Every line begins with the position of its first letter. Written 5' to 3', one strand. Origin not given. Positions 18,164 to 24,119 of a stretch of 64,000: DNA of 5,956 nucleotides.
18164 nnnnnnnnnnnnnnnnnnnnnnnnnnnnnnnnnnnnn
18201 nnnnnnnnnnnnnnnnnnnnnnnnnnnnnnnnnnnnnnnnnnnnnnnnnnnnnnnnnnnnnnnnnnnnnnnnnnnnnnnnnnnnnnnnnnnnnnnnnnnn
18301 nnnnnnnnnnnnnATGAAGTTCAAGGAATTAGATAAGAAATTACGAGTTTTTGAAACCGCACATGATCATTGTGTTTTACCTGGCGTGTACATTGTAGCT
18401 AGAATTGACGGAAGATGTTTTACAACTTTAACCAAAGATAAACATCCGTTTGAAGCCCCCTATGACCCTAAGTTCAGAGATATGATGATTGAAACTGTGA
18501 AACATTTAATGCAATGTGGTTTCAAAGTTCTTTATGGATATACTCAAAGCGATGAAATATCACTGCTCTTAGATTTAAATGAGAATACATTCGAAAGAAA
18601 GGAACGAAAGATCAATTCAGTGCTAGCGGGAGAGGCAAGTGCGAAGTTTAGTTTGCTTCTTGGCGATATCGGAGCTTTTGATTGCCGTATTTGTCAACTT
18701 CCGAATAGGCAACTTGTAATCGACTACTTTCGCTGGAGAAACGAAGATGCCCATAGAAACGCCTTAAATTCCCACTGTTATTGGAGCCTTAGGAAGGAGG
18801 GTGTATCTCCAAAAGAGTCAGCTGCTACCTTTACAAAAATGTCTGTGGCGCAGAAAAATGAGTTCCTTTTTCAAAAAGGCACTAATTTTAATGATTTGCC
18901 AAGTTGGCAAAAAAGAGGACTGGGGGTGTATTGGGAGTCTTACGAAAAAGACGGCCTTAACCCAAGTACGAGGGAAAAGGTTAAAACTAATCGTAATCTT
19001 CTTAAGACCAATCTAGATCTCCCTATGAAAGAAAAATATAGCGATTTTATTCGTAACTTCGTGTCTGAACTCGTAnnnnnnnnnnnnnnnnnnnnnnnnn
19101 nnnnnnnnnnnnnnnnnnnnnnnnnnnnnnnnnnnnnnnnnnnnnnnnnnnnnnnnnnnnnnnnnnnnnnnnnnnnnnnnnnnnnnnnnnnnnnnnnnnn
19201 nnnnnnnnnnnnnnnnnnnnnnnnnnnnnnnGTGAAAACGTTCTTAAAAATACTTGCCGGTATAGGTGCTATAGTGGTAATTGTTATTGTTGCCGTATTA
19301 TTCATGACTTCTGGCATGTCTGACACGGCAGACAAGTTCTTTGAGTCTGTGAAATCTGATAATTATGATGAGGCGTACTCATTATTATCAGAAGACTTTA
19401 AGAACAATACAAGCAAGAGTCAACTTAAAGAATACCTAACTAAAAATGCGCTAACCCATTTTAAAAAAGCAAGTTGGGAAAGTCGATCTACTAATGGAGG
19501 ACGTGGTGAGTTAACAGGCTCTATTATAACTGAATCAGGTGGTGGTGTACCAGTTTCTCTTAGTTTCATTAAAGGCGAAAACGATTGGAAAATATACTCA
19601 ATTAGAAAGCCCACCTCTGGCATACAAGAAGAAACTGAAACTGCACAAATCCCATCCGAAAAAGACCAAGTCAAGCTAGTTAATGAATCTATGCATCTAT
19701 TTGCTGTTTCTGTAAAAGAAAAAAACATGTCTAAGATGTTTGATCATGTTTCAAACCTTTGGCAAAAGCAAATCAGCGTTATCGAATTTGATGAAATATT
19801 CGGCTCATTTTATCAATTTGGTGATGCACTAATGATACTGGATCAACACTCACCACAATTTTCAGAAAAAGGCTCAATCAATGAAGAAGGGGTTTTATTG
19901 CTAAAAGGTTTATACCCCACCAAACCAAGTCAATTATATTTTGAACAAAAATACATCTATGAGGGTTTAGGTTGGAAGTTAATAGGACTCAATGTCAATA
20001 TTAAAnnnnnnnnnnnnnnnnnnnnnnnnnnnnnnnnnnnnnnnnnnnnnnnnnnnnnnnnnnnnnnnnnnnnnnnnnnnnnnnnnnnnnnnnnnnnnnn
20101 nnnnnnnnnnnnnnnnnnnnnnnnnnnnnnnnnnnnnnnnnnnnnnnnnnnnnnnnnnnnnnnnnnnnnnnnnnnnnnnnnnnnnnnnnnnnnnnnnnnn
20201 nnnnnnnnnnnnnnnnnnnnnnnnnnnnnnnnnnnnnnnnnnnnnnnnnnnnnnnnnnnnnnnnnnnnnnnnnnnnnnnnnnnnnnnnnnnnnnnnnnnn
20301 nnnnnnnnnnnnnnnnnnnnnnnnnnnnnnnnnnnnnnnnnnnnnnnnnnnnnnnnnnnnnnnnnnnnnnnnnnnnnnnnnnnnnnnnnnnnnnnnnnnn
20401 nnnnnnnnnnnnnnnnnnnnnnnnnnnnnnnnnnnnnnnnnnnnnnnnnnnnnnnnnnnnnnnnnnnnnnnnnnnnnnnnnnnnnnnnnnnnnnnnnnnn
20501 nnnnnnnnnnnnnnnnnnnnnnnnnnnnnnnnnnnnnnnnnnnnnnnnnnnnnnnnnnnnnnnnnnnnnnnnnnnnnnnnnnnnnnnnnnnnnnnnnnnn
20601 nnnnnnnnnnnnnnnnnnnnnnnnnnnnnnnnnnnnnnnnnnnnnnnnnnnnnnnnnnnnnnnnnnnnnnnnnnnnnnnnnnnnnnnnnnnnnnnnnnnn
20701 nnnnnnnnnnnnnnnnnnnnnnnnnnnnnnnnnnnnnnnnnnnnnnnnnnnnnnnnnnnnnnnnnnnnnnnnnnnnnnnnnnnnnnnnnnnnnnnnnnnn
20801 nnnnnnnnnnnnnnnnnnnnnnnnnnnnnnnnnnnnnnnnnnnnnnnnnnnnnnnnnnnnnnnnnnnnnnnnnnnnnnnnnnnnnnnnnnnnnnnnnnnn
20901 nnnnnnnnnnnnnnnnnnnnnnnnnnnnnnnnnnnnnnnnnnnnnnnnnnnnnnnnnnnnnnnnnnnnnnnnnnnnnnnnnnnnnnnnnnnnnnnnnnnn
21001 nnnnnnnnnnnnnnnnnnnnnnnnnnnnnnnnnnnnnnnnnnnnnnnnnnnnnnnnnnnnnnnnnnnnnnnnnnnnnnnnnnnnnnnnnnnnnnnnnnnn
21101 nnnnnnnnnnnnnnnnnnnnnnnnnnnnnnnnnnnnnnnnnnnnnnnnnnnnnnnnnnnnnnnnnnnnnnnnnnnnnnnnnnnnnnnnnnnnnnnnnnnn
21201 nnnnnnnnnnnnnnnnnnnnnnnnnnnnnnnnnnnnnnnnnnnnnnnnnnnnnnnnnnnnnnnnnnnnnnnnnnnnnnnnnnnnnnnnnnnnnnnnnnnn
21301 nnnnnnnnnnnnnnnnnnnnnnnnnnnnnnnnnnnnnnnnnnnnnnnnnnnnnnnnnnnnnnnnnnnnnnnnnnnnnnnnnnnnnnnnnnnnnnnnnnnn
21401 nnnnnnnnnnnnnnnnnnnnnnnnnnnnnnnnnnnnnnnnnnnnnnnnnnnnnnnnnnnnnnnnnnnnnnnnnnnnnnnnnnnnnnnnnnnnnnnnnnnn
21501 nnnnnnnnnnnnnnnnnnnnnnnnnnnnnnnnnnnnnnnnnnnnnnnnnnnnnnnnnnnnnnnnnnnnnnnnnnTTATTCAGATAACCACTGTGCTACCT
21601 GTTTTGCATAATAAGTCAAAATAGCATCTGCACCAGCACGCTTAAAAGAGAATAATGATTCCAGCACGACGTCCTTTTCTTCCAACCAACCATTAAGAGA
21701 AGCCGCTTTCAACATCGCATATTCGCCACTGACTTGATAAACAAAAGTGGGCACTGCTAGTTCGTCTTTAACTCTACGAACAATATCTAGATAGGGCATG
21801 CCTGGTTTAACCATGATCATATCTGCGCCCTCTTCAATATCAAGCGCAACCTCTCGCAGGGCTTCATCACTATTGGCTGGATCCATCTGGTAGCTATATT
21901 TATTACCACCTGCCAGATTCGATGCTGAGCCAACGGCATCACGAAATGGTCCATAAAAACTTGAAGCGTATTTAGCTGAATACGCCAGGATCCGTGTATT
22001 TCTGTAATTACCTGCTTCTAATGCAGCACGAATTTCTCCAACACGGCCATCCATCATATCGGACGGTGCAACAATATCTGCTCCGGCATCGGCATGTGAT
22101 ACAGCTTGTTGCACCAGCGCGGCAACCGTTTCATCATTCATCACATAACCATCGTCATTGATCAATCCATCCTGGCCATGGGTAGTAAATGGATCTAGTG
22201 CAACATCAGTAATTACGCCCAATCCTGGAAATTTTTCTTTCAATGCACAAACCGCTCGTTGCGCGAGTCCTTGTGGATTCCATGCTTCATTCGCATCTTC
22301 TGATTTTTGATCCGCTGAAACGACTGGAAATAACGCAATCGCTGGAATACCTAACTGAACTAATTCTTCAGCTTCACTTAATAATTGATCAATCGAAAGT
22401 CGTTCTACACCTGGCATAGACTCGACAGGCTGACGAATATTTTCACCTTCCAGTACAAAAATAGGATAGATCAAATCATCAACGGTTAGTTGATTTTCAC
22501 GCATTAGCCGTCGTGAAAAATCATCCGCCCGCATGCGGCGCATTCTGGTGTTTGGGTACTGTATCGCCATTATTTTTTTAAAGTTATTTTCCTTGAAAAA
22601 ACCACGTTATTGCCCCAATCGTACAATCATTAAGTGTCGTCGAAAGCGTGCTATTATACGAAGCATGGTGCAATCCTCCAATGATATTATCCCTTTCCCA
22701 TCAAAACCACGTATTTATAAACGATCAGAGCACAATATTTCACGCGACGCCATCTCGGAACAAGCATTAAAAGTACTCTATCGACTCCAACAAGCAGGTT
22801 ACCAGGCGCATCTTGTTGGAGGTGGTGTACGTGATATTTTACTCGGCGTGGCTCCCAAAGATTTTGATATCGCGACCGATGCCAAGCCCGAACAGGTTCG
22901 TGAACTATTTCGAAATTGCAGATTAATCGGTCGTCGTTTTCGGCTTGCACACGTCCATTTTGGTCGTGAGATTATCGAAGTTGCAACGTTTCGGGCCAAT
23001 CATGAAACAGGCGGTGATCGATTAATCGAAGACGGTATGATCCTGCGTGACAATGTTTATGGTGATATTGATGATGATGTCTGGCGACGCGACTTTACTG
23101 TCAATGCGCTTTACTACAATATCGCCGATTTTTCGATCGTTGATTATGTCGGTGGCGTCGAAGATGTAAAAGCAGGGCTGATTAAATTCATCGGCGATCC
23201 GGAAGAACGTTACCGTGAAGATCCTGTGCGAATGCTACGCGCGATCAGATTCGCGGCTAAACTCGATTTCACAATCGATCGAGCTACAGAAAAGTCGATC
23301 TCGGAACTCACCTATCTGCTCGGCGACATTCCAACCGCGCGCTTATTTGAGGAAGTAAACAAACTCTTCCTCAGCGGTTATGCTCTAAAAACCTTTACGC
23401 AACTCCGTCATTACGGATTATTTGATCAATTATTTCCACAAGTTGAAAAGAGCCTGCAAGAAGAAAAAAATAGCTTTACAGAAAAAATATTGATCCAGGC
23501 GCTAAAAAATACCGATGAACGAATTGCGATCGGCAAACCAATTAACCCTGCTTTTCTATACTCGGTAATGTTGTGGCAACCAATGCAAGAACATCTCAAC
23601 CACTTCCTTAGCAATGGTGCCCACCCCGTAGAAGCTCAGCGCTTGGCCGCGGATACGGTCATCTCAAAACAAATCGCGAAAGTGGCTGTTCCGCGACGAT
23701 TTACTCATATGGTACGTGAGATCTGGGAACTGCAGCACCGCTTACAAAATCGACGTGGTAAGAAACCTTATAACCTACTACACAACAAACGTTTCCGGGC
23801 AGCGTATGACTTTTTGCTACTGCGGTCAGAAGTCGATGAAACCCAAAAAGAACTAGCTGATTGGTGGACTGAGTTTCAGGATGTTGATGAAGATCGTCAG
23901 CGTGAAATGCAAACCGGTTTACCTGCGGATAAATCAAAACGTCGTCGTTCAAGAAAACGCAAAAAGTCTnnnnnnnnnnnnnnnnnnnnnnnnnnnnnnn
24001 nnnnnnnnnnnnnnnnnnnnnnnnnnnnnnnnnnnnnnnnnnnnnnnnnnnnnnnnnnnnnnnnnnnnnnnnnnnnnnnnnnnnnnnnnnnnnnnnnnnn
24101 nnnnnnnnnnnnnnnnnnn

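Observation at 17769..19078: Overlapping Pnk-like 5'-kinase + Thg1-like protein (TLP) gene pair: candidate RNA 5'-end repair module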

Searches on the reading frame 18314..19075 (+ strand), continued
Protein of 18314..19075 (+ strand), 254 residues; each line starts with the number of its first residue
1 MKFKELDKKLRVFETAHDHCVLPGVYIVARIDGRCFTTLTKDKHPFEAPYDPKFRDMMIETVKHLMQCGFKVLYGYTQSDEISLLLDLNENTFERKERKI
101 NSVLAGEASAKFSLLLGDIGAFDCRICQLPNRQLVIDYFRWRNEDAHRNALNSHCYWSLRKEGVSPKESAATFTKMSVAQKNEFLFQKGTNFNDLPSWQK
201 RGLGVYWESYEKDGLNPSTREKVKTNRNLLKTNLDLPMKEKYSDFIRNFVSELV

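Call 70: get_annotated_region(hit=H34, flank=3500)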
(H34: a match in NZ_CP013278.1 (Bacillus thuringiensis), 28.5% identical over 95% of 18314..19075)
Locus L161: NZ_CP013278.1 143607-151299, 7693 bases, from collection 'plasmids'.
description: Bacillus thuringiensis serovar israelensis strain AM65-52 plasmid pAM65-52-3-235K, complete sequence
organism: Bacillus thuringiensis (NCBI taxid 1430)
taxonomy: Bacteria; Bacillota; Bacilli; Bacillales; Bacillaceae; Bacillus; Bacillus thuringiensis
host: -; source: Vectobac,bacterial clone,Commercial powder; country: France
typing (MOB-suite, as given by PLSDB): non-mobilizable; replicon rep_cluster_1980
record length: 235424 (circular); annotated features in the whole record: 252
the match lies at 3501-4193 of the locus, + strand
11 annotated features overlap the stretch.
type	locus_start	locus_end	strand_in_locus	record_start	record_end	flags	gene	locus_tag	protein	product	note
CDS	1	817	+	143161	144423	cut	ltrA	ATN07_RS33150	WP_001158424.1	group II intron reverse transcriptase/maturase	GO:0000373 - Group II intron splicing [Evidence IEA]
CDS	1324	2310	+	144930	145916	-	-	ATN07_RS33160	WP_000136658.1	SLOG family protein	-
CDS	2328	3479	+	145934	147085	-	-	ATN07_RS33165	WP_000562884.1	GIY-YIG nuclease family protein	-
CDS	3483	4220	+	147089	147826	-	-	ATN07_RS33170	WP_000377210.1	tRNA(His) guanylyltransferase Thg1 family protein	-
CDS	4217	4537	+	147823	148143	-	-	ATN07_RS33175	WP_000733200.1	hypothetical protein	-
CDS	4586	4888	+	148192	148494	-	-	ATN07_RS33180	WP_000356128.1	hypothetical protein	-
CDS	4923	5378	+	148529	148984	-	-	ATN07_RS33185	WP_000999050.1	hypothetical protein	-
CDS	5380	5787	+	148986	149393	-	-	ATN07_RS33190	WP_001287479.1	hypothetical protein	-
CDS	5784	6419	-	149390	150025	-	-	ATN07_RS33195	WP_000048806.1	hypothetical protein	-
CDS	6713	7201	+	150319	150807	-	-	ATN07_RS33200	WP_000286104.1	hypothetical protein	-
CDS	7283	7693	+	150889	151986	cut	-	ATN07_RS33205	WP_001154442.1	hypothetical protein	-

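Call 71: get_annotated_region(hit=H29, flank=3500)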
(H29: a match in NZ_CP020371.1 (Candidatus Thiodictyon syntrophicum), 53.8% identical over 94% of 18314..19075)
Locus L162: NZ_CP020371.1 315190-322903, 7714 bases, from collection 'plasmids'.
description: Candidatus Thiodictyon syntrophicum strain Cad16T plasmid pTs417, complete sequence
organism: Candidatus Thiodictyon syntrophicum (NCBI taxid 1166950)
taxonomy: Bacteria; Pseudomonadota; Gammaproteobacteria; Chromatiales; Chromatiaceae; Thiodictyon; Candidatus Thiodictyon syntrophicum
host: -; source: meromictic lake; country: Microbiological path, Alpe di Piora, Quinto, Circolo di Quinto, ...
typing (MOB-suite, as given by PLSDB): non-mobilizable
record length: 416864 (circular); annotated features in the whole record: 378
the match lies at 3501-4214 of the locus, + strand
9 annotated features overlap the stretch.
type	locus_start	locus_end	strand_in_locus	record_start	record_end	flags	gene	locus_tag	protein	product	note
CDS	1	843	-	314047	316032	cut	-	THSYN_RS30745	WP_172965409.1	tetratricopeptide repeat protein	-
CDS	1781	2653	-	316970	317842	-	-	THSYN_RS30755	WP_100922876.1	GNAT family N-acetyltransferase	-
CDS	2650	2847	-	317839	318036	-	-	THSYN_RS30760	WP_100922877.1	hypothetical protein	-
CDS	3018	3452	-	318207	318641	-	-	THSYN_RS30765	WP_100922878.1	YqaA family protein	-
CDS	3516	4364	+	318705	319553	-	-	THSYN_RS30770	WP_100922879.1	tRNA(His) guanylyltransferase Thg1 family protein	GO:0006400 - tRNA modification [Evidence IEA]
CDS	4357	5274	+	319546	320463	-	-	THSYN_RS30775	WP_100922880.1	nucleotidyltransferase domain-containing protein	-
CDS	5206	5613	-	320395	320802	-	-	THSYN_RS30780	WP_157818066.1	carotenoid oxygenase family protein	-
CDS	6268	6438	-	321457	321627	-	-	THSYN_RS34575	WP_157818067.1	hypothetical protein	-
CDS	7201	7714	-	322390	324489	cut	-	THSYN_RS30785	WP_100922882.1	DEAD/DEAH box helicase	-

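Call 72: get_annotated_region(hit=H30, flank=3500)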
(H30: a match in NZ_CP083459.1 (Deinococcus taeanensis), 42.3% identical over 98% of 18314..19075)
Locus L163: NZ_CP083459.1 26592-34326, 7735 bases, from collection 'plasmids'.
description: Deinococcus taeanensis strain TS293 plasmid p_TS293_5, complete sequence
organism: Deinococcus taeanensis (NCBI taxid 2737050)
taxonomy: Bacteria; Deinococcota; Deinococci; Deinococcales; Deinococcaceae; Deinococcus; Deinococcus taeanensis
host: -; source: whole organism,coastal dune soil; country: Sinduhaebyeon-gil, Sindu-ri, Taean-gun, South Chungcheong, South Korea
typing (MOB-suite, as given by PLSDB): mobilizable; relaxase MOBP
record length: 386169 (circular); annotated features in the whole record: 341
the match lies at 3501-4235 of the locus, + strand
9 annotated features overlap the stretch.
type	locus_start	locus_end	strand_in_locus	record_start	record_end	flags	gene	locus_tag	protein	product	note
CDS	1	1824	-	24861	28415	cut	-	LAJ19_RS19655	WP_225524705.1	DUF4157 domain-containing protein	-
CDS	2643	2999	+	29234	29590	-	-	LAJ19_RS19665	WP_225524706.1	hypothetical protein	-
CDS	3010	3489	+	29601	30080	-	-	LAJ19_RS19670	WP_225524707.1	AAA family ATPase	-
CDS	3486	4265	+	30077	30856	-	-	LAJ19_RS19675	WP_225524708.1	tRNA(His) guanylyltransferase Thg1 family protein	GO:0006400 - tRNA modification [Evidence IEA]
CDS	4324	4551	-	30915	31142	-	-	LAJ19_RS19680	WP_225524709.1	hypothetical protein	-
CDS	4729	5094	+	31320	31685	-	-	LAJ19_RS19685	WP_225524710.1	DUF705 domain-containing protein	-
CDS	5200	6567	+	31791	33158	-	-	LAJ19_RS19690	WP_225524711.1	3' terminal RNA ribose 2'-O-methyltransferase Hen1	GO:0042245 - RNA repair [Evidence IEA]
CDS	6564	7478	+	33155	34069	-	-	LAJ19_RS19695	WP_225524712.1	nucleotidyltransferase domain-containing protein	-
CDS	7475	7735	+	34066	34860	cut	-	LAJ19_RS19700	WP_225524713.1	nucleotidyltransferase domain-containing protein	-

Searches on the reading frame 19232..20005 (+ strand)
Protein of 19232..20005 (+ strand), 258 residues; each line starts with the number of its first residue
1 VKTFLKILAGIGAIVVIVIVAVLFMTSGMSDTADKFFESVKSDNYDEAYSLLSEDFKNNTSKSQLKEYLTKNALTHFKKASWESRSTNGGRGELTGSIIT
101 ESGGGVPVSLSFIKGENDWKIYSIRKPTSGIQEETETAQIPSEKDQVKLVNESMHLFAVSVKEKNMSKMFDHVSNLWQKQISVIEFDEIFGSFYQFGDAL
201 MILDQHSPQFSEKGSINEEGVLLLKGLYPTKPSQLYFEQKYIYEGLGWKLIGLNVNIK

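Call 23: search_protein_families(library=pfam, proteins=[window:19232-20005:+], max_evalue=0.001)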
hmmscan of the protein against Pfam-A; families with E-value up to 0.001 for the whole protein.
window:19232-20005:+ (258 aa): 1 family
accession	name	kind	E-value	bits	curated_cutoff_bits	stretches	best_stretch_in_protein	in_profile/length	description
PF13026.12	DUF3887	-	3.7e-05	24.8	31.8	1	33-69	1-37/91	Protein of unknown function (DUF3887)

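Call 44: search_protein_families(library=padloc, proteins=[window:19232-20005:+], max_evalue=0.01)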
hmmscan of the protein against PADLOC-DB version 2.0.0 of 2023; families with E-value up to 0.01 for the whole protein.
window:19232-20005:+ (258 aa): 0 families

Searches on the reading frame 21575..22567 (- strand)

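Call 23: search_protein_families(library=pfam, proteins=[window:21575-22567:-], max_evalue=0.001)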
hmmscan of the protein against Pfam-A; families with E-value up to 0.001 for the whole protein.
window:21575-22567:- (330 aa): 1 family
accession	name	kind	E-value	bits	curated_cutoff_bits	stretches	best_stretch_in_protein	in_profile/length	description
PF00490.27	ALAD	-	3.2e-142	473.8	24.6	1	7-327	2-317/317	Delta-aminolevulinic acid dehydratase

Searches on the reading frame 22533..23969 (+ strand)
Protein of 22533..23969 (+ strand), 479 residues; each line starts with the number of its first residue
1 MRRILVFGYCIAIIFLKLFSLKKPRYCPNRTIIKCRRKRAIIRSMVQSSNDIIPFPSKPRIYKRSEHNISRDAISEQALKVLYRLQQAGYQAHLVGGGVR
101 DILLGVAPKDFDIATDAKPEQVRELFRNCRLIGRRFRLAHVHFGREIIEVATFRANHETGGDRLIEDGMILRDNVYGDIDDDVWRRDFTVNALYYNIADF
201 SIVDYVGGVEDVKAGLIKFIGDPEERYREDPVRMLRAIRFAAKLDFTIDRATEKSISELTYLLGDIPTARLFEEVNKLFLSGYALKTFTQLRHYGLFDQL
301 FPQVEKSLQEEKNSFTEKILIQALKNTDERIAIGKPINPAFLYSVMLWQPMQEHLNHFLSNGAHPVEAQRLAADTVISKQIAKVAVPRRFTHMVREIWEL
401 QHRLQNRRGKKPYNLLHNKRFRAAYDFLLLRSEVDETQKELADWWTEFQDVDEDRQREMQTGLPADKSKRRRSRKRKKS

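Call 23: search_protein_families(library=pfam, proteins=[window:22533-23969:+], max_evalue=0.001)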
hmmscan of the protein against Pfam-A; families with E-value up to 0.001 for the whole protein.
window:22533-23969:+ (479 aa): 3 families
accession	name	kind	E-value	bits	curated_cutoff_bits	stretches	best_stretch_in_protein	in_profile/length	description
PF12626.12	PolyA_pol_arg_C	-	2.8e-41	140.7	22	1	362-477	2-118/119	Polymerase A arginine-rich C-terminus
PF01743.26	PolyA_pol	-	1.9e-36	125.6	23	1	93-217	2-125/126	Poly A polymerase head domain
PF12627.12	PolyA_pol_RNAbd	-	5e-20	71.5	22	1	245-306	1-62/64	Probable RNA and SrmB- binding site of polymerase A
